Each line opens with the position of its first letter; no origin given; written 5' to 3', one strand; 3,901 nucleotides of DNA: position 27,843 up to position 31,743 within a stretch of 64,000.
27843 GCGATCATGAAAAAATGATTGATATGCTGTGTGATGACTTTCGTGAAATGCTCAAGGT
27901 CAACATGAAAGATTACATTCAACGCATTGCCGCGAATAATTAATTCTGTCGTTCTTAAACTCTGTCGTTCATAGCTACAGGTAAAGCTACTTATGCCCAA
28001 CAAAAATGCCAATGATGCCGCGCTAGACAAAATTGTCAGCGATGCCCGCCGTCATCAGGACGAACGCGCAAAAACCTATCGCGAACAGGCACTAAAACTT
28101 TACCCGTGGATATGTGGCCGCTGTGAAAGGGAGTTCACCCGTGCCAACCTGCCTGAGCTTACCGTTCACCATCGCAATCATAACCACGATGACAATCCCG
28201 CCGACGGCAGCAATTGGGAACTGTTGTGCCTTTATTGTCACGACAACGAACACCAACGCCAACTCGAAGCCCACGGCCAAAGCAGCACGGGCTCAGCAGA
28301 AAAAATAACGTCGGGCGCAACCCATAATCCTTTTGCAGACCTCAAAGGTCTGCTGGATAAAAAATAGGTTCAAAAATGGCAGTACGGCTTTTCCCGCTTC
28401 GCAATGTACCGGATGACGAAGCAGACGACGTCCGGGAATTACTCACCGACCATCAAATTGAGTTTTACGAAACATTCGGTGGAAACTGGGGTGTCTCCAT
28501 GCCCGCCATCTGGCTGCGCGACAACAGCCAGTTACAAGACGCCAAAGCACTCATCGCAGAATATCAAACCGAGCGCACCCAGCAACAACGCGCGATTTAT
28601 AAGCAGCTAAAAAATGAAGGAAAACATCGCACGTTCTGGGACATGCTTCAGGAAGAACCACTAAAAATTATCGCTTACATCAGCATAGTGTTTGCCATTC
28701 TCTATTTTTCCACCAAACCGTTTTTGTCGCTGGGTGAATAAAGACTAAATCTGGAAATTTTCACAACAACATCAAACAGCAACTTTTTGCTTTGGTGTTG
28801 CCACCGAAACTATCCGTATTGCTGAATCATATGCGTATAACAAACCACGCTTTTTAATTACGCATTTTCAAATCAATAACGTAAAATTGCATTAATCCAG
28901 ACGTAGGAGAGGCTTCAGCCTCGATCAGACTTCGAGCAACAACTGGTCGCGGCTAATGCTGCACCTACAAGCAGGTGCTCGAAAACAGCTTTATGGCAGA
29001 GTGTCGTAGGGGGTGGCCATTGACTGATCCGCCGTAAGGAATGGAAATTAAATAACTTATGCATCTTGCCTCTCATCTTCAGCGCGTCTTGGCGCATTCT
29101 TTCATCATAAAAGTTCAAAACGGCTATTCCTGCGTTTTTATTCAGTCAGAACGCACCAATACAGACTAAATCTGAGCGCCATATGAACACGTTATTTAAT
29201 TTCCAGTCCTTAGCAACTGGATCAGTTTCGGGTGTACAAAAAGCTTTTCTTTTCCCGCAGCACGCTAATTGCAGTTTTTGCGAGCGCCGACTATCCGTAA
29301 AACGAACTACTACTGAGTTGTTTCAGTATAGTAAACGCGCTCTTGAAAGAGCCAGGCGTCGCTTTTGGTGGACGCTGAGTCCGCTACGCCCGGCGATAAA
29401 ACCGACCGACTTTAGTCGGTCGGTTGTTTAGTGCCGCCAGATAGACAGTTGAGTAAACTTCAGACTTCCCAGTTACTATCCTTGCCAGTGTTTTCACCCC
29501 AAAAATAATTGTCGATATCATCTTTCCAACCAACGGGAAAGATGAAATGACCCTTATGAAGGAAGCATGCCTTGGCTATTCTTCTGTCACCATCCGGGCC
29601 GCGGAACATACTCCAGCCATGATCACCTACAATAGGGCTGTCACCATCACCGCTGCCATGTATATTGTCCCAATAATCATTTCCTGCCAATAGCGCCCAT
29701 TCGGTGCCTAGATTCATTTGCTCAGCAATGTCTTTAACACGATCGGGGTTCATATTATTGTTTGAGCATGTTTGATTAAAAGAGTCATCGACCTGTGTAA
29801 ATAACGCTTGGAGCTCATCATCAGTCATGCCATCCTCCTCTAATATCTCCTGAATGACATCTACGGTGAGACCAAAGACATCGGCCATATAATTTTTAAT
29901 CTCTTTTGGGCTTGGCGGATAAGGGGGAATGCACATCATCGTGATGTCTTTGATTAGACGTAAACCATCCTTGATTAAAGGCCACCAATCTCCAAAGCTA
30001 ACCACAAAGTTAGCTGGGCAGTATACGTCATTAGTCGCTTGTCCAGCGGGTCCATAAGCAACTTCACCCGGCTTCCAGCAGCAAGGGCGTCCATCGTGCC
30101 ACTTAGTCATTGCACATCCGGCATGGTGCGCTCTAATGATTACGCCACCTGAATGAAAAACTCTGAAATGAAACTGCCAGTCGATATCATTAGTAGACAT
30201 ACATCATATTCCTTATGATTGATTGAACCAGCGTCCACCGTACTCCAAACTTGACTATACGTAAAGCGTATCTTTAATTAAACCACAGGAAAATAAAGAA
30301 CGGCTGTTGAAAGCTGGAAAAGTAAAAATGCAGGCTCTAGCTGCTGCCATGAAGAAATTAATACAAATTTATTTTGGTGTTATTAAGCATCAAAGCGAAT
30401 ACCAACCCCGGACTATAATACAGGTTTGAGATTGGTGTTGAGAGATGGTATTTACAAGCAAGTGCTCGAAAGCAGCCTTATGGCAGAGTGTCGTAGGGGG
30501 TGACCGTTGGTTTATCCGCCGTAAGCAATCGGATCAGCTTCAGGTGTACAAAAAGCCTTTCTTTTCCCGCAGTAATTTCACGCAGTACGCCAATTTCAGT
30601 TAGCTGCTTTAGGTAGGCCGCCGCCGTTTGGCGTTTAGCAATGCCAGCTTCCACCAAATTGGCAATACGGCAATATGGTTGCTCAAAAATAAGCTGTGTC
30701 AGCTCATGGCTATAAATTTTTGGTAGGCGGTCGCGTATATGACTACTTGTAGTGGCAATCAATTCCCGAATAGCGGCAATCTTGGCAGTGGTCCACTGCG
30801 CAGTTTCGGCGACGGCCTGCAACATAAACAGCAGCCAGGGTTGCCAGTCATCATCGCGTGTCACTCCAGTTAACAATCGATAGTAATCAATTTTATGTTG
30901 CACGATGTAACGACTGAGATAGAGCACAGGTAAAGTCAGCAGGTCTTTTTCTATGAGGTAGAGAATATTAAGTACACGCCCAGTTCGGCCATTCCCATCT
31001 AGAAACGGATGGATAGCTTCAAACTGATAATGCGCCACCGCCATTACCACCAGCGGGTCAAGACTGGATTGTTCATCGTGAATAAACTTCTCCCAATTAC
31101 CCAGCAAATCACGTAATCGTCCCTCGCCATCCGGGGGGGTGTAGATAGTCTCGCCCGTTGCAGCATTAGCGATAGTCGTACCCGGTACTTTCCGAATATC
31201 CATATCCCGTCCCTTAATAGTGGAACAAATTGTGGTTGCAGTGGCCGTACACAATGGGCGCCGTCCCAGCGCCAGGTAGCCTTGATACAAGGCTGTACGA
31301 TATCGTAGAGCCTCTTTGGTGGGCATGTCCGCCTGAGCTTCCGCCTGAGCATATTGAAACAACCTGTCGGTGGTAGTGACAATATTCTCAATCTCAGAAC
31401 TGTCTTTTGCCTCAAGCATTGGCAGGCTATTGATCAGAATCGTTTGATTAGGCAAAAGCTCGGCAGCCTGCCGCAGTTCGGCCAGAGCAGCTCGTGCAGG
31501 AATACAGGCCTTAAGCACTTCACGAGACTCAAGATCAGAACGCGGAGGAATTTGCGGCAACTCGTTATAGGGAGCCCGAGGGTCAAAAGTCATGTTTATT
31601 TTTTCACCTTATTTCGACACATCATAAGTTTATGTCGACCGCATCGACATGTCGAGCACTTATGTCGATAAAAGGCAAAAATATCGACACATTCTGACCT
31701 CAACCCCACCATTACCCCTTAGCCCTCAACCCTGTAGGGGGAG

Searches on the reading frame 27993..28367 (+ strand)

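Call 52: search_protein_families(library=pfam, proteins=[window:27993-28367:+], max_evalue=0.001)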
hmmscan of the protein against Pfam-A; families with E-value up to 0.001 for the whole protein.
window:27993-28367:+ (124 aa): 1 family
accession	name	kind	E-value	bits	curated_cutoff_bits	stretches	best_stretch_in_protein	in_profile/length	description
PF01844.29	HNH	-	8.2e-11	42.3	21.4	1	41-89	1-47/47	HNH endonuclease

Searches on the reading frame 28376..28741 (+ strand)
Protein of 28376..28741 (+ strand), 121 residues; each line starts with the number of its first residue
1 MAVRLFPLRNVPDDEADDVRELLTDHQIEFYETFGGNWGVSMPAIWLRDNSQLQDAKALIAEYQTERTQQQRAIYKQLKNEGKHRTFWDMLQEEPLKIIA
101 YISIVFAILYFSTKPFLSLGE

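Call 52: search_protein_families(library=pfam, proteins=[window:28376-28741:+], max_evalue=0.001)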
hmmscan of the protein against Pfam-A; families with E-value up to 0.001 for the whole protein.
window:28376-28741:+ (121 aa): 1 family
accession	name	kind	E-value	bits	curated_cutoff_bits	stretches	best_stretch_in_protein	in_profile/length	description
PF19661.4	DUF6164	-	1.4e-46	157.8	27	1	1-113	1-113/116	Family of unknown function (DUF6164)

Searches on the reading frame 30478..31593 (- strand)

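Call 8: search_protein_families(library=pfam, proteins=[window:30478-31593:-], max_evalue=0.00001)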
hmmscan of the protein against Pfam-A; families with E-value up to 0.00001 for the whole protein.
window:30478-31593:- (371 aa): 3 families
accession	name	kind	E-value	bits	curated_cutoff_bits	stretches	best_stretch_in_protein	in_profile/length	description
PF21248.3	SoFic-like_C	-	4.1e-34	117.1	27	1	278-353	1-76/76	Protein adenylyltransferase SoFic-like, C-terminal domain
PF13784.11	Fic_N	-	6e-25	87.5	26.7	1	27-106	1-81/82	Fic/DOC family N-terminal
PF02661.23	Fic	-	8.4e-14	52.6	24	1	147-213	30-93/93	Fic/DOC family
